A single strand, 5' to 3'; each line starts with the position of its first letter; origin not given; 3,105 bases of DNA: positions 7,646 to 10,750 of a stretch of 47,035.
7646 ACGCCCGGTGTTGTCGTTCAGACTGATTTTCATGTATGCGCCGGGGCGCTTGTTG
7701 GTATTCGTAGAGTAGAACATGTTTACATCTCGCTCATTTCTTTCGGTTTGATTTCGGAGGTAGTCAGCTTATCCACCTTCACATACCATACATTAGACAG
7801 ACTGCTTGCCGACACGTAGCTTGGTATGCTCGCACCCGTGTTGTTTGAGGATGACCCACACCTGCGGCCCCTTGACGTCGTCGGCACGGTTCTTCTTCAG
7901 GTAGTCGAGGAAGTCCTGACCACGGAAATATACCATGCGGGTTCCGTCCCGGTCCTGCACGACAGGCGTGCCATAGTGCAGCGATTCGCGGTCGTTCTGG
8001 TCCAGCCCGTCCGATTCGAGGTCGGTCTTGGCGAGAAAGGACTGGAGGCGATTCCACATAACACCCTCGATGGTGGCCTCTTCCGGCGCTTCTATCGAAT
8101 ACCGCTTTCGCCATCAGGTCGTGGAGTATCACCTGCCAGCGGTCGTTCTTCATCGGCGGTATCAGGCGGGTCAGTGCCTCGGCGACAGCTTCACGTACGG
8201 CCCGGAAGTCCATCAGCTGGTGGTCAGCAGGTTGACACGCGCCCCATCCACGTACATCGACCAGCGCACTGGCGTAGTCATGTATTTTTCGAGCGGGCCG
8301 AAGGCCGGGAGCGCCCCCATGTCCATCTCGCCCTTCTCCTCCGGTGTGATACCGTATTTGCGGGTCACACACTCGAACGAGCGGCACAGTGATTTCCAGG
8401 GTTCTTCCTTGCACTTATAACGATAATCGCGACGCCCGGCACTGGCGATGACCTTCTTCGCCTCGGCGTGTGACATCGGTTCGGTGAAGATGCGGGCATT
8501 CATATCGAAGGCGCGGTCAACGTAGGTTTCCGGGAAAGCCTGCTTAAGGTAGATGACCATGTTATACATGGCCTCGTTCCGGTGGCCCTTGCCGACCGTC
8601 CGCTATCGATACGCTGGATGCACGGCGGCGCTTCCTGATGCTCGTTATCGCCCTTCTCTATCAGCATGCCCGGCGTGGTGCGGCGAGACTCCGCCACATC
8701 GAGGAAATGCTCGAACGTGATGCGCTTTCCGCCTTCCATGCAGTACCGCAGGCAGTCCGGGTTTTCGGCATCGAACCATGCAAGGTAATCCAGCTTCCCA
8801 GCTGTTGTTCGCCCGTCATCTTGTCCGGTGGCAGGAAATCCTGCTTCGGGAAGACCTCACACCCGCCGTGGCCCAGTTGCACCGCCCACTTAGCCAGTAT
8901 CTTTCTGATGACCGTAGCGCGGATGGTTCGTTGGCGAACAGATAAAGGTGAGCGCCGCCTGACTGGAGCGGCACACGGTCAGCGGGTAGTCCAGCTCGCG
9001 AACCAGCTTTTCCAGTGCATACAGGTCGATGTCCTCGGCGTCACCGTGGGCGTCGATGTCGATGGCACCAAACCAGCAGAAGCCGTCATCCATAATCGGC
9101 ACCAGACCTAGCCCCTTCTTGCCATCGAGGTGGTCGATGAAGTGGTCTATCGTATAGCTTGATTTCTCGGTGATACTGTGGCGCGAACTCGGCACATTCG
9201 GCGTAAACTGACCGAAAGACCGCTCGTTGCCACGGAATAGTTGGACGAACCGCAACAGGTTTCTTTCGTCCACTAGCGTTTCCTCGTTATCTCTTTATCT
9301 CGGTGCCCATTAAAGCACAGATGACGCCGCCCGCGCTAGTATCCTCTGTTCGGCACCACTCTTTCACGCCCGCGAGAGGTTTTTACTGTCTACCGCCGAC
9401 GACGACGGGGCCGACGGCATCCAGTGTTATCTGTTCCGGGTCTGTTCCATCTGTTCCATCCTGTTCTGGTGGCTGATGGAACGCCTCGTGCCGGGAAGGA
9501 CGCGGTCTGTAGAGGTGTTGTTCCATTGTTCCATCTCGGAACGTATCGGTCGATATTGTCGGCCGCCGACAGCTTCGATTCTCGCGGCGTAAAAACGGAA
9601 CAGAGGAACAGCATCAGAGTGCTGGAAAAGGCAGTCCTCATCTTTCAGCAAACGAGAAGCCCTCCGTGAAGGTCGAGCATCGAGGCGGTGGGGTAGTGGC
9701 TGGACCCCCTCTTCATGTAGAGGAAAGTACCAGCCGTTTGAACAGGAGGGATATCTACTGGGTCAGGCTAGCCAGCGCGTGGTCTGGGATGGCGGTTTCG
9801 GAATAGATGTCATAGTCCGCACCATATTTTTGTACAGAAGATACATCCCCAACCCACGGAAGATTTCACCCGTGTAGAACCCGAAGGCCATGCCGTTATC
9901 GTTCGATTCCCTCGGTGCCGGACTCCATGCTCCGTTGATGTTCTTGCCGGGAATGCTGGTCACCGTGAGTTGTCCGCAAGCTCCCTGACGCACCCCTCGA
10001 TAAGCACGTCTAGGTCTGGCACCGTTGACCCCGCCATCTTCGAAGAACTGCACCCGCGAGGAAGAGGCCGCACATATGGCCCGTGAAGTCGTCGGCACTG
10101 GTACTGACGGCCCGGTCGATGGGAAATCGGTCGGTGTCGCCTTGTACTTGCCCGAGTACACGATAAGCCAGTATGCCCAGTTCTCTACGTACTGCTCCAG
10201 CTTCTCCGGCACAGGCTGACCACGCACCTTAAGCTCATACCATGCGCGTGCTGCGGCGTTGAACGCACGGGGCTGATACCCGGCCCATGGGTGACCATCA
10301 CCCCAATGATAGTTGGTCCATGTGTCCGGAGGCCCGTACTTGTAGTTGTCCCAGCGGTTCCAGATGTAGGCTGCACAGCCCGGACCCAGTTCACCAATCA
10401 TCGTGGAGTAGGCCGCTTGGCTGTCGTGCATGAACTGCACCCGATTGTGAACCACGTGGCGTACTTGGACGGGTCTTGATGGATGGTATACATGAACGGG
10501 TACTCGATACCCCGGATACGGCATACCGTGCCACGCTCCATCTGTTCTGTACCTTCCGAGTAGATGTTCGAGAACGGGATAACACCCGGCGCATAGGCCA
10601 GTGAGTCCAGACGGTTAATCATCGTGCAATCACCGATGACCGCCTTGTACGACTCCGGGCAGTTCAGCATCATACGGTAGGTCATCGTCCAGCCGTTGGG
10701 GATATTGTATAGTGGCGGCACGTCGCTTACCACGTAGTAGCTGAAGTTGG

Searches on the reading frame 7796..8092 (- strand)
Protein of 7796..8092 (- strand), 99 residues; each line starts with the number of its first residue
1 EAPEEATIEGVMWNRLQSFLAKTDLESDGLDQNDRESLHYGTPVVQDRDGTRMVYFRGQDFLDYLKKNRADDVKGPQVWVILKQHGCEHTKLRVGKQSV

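Call 96: find_homologous_proteins(query=window:7796-8092:-, max_evalue=0.001)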
Query window:7796-8092:-: no candidate shares three 5-residue words with the query. No homologue found.

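Call 100: predict_structure(protein=window:7796-8092:-)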
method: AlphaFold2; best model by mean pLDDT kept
length: 99 residues; sequences in the alignment: 1
mean_pLDDT: 42.9   pTM: 0.30
mean pLDDT of the five models: 42.9, 41.8, 41.5, 41.0, 38.9
residues with pLDDT >= 90: 0; 70-90: 0; 50-70: 10; < 50: 89
segments of 3 or more residues with pLDDT < 50: 1-13, 15-17, 25-54, 56-59, 67-99
pLDDT, mean of each block of 10 residues (from residue 1): 43 49 45 43 43 46 48 39 38 35
secondary structure, 60 per line:
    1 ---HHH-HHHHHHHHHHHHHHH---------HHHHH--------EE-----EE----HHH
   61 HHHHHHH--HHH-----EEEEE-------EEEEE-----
elements in order: H8-22 H32-36 H58-67 E78-82 E90-94

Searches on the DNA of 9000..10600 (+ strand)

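Call 8: search_dna_similar(query=window:9000-10600:+, collection=phages, mode=distant, max_rows=20)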
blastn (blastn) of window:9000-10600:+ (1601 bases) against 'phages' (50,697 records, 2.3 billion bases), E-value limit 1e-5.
Records with a match: 167; places in all: 167; records where one place covers at least 80% of the query: 1.
Best place of each record, by identity: 80-90% 1; 60-80% 166.
By first word of the organism name: Salmonella 82; Erwinia 33; Escherichia 15; Aeromonas 7; Cronobacter 5; Yersinia 4; Klebsiella 3; Enterobacter 2; Vibrio 2; Stenotrophomonas 2; and 11 more.
By host as written in the record: - 30; Salmonella enterica subsp. enterica serovar Enteritidis PT1 14; Erwinia amylovora 12; Salmonella enterica 9; Salmonella sp. 7; Escherichia coli 6; Aeromonas sp. PIA_XB1_6 6; Erwinia amylovora IVIA 1892.1 4; and 55 more.
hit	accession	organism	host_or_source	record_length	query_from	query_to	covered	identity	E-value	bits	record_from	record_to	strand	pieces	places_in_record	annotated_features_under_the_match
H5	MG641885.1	Salmonella phage PMBT28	Salmonella enterica subsp. enterica ...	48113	24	1601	99%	72.7%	0e+0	820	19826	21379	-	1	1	tail fibers protein | hypothetical protein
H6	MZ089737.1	Pseudomonas phage PSA28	wastewater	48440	3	1601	73%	76.8%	0e+0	852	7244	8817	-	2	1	tail formation protein | hypothetical protein (x2)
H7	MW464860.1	Enterobacter phage EC151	Enterobacter cloacae CEMTC 2064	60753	830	1599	48%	69.2%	2e-75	289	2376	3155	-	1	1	tail fiber protein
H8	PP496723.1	Pantoea bacteriophage TacPo2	Pantoea agglomerans TAC4.III.94.1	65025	1069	1601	33%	65.1%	4e-14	86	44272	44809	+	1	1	hypothetical protein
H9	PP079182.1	Erwinia phage vEam_PM_6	Erwinia amylovora IVIA 1526.6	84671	1163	1590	27%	71.5%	3e-47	196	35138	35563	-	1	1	tail protein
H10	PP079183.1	Erwinia phage vEam_W_25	Erwinia amylovora IVIA 1614.1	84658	1163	1590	27%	71.5%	3e-47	196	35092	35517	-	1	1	tail protein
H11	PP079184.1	Erwinia phage vEam_PM_27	Erwinia amylovora IVIA 1892.1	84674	1163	1590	27%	71.5%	3e-47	196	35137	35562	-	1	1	tail protein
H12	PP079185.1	Erwinia phage vEam_PM_21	Erwinia amylovora IVIA 1892.1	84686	1163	1590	27%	71.5%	3e-47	196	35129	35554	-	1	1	tail protein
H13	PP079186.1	Erwinia phage vEam_W_28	Erwinia amylovora IVIA 1892.1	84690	1163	1590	27%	71.5%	3e-47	196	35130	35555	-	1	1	tail protein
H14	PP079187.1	Erwinia phage vEam_S_24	Erwinia amylovora IVIA 1892.1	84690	1163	1590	27%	71.5%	3e-47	196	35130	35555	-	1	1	tail protein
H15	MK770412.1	Salmonella phage SE5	sewage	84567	1163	1590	27%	71.3%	1e-45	191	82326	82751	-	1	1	tail fiber protein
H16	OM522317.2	Erwinia phage Hena2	Erwinia amylovora 1/79Sm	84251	1163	1590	27%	71.3%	1e-45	191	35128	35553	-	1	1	tail-associated protein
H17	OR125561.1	Erwinia phage vB_EamM-BoyaciRG1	Erwinia sp.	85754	1163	1590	27%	71.3%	1e-45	191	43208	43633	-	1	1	none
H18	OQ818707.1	Erwinia phage Rouille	Erwinia amylovora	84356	1163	1590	27%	71.3%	1e-45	191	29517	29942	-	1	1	tail-associated protein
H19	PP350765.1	Erwinia phage Ea_Tu10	Erwinia sp.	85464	1163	1590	27%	71.3%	1e-45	191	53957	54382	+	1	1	none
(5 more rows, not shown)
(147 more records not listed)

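Call 10: get_annotated_region(hit=H5, flank=3000)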
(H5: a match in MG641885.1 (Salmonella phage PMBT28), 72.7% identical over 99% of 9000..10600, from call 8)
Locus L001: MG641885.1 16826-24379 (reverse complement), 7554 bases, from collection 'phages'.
description: Salmonella phage PMBT28, complete genome.
organism: Salmonella phage PMBT28 (NCBI taxid 2081904)
taxonomy: Viruses; Duplodnaviria; Heunggongvirae; Uroviricota; Caudoviricetes
host: Salmonella enterica subsp. enterica serovar Senftenberg ATCC 43845; source: sewage; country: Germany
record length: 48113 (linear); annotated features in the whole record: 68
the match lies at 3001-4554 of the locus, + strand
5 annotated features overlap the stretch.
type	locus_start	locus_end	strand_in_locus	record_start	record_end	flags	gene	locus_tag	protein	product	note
CDS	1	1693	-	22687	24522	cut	-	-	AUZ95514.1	superfamily II DNA/RNA helicase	-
CDS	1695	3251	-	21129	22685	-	-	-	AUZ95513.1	hypothetical protein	-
CDS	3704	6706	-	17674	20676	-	-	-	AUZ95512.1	tail fibers protein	-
CDS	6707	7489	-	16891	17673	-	-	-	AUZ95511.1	minor tail protein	-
CDS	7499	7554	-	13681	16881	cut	-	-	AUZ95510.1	tail fiber protein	-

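Call 11: get_annotated_region(hit=H6, flank=3000)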
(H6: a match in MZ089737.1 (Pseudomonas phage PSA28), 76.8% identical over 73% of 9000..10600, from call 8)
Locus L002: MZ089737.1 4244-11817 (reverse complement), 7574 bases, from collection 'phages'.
description: Pseudomonas phage PSA28, partial genome.
organism: Pseudomonas phage PSA28 (NCBI taxid 2833440)
taxonomy: Viruses; Duplodnaviria; Heunggongvirae; Uroviricota; Caudoviricetes
host: -; source: wastewater; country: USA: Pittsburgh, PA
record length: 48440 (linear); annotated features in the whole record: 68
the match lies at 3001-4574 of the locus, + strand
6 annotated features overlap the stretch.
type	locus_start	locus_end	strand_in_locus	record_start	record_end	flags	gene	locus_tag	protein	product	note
CDS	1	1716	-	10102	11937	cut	-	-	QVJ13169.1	DNA helicase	-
CDS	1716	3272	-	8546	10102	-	-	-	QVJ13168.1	hypothetical protein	-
CDS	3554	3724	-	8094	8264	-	-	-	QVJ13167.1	hypothetical protein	-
CDS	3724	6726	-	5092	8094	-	-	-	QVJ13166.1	tail formation protein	tail formation protein GpI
CDS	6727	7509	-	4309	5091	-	-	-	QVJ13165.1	tail fiber protein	-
CDS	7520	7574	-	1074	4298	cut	-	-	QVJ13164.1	host specificity protein J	tail tip, host specificity protein J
